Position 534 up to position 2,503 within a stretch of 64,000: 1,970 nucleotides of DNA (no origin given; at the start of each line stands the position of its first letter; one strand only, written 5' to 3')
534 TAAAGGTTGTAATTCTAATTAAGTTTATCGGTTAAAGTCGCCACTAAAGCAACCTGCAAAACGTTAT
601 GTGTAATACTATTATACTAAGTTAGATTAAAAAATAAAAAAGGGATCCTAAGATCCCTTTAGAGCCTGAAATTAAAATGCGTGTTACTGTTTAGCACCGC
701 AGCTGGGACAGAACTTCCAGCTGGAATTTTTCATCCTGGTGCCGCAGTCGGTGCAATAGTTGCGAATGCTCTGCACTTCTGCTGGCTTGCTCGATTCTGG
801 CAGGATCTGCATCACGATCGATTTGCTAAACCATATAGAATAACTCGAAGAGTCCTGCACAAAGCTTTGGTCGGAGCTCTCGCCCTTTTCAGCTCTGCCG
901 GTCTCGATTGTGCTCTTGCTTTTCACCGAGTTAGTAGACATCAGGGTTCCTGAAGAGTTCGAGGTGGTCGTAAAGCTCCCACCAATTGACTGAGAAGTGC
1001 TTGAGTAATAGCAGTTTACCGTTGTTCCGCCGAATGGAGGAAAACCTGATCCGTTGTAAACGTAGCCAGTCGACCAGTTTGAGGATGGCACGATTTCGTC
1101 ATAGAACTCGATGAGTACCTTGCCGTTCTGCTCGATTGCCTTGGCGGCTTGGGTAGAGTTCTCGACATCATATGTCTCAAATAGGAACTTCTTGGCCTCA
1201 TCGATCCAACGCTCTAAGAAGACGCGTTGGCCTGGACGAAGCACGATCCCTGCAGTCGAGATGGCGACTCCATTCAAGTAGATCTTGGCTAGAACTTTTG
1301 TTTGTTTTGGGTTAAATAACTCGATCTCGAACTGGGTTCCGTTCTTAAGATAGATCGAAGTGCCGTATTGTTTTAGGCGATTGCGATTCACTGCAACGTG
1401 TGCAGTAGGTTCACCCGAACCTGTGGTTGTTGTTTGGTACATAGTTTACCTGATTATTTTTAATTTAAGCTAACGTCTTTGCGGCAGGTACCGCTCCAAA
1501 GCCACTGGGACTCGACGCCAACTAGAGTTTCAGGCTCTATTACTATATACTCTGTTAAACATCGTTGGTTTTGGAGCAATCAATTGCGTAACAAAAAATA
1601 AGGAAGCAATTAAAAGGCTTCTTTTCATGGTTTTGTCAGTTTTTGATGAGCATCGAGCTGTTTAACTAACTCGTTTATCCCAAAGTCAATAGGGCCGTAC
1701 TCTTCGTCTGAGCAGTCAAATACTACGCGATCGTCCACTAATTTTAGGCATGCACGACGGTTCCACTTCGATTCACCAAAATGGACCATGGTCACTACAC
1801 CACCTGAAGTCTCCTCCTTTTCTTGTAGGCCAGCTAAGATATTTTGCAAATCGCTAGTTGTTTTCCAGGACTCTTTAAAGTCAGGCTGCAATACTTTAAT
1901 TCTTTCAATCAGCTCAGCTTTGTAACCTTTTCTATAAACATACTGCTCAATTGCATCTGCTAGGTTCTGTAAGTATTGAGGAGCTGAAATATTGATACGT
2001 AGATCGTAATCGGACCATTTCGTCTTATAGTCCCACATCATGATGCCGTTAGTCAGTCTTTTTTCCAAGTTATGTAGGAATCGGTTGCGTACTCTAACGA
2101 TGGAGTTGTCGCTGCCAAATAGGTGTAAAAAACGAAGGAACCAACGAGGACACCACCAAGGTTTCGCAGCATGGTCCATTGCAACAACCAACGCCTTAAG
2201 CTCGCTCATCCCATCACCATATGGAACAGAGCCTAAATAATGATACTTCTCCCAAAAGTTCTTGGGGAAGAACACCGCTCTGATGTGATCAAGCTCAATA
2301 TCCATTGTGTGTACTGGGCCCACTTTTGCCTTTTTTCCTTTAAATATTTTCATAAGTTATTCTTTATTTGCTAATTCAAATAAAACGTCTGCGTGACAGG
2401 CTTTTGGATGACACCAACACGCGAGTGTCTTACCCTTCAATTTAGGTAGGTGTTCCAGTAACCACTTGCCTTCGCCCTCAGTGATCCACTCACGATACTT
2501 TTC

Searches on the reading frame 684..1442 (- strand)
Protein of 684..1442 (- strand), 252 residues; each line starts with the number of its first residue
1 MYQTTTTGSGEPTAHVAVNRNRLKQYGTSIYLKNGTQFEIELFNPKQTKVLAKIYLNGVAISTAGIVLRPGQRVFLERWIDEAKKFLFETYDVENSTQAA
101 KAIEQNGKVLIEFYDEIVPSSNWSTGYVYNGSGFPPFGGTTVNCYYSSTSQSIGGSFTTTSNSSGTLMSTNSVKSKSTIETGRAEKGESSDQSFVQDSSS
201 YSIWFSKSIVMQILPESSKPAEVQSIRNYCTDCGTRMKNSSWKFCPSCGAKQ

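Call 32: find_related_loci(query=window:684-1442:-, collection=viral_contigs, flank=10000)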
Query window:684-1442:- (252 aa) in viral_contigs; peptide patterns used: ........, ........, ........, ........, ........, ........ (x = any residue, [..] = any of these).
19 stretches matched a pattern; 16 encode a relative of the query (tblastn E <= 1e-3); 16 distinct loci.
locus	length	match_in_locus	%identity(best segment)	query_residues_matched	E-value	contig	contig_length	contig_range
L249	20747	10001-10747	56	2-251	1e-93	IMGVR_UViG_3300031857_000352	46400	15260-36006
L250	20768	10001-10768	45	1-251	4e-65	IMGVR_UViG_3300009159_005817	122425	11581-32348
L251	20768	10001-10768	45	1-251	4e-65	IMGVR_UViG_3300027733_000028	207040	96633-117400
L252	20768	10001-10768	45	1-251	4e-65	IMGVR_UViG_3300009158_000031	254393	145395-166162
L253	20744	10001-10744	60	1-249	2e-97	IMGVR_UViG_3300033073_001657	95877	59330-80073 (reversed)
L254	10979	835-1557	44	12-251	7e-59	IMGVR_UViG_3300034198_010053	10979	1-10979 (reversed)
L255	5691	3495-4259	43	12-251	2e-58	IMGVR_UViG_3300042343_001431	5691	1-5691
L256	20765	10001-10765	43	12-251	9e-58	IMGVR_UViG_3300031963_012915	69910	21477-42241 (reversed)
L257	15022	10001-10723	43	12-251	6e-58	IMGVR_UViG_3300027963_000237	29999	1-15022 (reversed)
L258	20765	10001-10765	43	12-251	9e-58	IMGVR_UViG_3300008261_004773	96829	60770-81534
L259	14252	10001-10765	43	12-251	9e-58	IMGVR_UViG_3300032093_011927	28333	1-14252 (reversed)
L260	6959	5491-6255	43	12-251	7e-58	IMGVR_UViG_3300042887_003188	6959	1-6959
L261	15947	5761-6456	38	12-250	7e-46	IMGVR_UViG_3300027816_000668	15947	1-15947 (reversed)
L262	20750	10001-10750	36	12-251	2e-42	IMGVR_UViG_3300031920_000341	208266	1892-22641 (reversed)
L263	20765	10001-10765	43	12-251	9e-58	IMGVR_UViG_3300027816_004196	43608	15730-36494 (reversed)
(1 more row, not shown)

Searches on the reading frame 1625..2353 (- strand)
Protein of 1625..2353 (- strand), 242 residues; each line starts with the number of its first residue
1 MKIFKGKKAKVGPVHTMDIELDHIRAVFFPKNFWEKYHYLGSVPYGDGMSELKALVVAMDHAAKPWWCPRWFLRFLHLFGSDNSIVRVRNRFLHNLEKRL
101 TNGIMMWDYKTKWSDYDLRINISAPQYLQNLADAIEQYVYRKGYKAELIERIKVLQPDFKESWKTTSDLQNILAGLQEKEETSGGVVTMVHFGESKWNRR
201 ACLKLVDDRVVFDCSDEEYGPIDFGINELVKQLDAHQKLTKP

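Call 29: find_encoding_contigs(protein=window:1625-2353:-, flank=10000, max_places=4)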
Protein window:1625-2353:- (242 aa): 3 contigs read that carry it; 2 places shown.
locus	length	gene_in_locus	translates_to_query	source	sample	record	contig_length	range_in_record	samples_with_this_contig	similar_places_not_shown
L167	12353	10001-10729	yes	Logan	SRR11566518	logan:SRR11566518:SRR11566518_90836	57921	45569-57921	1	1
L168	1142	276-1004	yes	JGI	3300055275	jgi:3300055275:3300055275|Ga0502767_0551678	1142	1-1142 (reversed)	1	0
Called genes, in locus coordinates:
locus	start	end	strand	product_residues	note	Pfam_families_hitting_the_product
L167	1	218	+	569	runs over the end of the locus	PF07230:Portal_T4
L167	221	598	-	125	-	-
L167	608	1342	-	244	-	PF26809:Phage_T4_gp13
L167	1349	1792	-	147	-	-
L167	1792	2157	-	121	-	-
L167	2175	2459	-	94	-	-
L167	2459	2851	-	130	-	-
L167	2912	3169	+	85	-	-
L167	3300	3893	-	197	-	-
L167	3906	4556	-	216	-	-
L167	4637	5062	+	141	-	PF20274:cREC_REC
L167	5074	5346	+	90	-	-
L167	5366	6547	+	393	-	PF01145:Band_7 (weak)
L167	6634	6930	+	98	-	-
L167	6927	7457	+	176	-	PF13328:HD_4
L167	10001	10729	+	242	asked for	-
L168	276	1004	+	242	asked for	-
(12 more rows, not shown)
